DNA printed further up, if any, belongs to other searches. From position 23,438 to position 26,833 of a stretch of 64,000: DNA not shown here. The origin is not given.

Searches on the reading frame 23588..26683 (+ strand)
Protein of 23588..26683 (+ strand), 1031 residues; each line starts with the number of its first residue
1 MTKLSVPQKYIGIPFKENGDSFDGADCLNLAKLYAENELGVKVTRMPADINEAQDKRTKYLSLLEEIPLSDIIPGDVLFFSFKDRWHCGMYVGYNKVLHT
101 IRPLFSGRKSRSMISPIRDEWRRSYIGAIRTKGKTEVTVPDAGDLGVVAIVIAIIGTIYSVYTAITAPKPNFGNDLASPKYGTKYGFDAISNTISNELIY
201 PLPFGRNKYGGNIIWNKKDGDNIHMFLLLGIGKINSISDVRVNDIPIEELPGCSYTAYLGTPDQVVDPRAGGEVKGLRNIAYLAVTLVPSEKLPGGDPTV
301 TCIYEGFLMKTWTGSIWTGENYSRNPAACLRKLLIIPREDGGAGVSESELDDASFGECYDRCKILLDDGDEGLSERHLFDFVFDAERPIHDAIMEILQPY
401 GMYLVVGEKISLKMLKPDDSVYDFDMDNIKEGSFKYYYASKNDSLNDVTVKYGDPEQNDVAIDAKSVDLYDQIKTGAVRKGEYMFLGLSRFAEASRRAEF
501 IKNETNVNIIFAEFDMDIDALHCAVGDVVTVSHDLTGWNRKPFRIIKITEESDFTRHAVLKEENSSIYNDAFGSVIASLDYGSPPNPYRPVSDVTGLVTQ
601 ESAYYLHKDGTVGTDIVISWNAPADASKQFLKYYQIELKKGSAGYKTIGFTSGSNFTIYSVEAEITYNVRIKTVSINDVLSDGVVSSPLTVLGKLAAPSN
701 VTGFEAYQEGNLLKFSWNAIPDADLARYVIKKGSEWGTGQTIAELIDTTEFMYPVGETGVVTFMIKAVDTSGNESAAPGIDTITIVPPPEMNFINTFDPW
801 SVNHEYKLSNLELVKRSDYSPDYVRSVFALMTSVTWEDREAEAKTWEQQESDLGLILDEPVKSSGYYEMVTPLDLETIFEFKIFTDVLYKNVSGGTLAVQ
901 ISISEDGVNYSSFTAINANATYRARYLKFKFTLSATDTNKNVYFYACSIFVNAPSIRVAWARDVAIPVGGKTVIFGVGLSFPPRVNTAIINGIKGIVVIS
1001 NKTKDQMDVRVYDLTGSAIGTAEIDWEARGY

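Call 84: search_protein_families(library=pfam, proteins=[window:23588-26683:+], max_evalue=0.00001)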
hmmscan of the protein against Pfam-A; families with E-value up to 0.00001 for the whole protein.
window:23588-26683:+ (1031 aa): 2 families
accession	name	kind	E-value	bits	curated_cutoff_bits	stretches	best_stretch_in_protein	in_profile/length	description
PF13550.12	Phage-tail_3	-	1.1e-08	35.6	23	1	388-549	5-163/164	Putative phage tail protein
PF00877.26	NLPC_P60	-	1.1e-06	28.9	23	1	13-101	2-81/105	NlpC/P60 family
